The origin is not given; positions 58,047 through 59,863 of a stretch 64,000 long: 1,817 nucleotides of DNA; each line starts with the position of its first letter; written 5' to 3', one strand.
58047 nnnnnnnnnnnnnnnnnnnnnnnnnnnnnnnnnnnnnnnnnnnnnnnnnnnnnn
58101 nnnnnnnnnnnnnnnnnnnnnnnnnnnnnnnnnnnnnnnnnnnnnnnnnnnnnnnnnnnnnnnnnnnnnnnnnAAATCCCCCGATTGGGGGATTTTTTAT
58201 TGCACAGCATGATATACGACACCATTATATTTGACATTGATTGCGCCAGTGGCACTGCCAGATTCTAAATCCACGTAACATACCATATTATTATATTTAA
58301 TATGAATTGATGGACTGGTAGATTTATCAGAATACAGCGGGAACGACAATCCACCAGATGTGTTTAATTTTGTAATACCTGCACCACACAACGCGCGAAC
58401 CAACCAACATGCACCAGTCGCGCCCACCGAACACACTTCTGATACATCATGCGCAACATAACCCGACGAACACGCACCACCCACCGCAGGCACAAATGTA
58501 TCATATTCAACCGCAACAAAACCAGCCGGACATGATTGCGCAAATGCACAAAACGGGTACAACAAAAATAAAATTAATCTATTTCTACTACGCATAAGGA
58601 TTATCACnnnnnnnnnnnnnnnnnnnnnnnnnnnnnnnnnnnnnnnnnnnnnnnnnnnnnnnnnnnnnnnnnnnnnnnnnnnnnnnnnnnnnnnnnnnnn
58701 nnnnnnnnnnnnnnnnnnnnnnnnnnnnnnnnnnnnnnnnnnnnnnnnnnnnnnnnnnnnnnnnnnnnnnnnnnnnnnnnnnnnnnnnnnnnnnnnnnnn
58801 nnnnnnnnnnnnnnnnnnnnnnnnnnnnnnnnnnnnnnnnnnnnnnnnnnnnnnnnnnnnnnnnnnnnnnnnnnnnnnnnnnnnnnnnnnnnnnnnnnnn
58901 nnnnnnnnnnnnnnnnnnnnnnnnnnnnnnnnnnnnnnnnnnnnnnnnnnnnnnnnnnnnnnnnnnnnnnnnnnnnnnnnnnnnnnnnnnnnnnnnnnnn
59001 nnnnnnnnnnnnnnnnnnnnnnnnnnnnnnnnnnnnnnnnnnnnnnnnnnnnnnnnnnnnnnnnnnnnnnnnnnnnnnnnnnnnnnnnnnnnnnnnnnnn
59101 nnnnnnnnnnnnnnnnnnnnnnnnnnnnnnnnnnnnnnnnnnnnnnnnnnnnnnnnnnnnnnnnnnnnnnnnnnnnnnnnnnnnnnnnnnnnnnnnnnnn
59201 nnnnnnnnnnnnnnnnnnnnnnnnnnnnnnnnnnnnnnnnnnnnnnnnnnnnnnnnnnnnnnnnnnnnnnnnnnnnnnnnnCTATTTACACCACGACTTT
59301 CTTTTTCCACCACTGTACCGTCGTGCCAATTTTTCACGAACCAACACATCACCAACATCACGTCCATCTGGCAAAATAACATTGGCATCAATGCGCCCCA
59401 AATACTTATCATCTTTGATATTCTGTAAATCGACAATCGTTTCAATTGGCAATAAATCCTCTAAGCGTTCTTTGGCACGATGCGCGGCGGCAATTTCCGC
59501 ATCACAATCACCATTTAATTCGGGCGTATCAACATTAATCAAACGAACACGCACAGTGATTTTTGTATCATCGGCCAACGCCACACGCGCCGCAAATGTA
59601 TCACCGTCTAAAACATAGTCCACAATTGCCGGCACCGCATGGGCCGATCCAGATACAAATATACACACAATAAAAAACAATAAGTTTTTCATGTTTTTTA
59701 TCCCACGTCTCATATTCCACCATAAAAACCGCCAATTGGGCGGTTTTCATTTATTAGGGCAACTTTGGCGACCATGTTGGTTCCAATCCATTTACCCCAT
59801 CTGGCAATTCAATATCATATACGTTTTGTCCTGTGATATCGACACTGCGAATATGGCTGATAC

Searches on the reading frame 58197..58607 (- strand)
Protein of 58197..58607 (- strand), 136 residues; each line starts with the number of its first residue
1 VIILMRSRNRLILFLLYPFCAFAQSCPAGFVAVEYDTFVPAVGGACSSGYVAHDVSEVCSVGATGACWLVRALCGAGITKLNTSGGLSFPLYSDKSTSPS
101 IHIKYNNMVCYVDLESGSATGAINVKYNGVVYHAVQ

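Call 14: search_protein_families(library=pfam, proteins=[window:58197-58607:-], max_evalue=0.01)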
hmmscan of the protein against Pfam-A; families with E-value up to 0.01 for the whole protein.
window:58197-58607:- (136 aa): 1 family
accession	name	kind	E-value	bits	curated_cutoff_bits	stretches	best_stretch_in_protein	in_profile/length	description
PF04942.19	CC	-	0.0038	17.7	20.6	0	39-51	12-24/34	CC domain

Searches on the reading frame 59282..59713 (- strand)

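Call 14: search_protein_families(library=pfam, proteins=[window:59282-59713:-], max_evalue=0.01)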
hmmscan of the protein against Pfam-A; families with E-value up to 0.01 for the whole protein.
window:59282-59713:- (143 aa): 1 family
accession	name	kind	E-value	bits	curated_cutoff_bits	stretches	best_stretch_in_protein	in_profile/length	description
PF00565.23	SNase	-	4.8e-06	27.4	21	1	55-134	1-78/107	Staphylococcal nuclease homologue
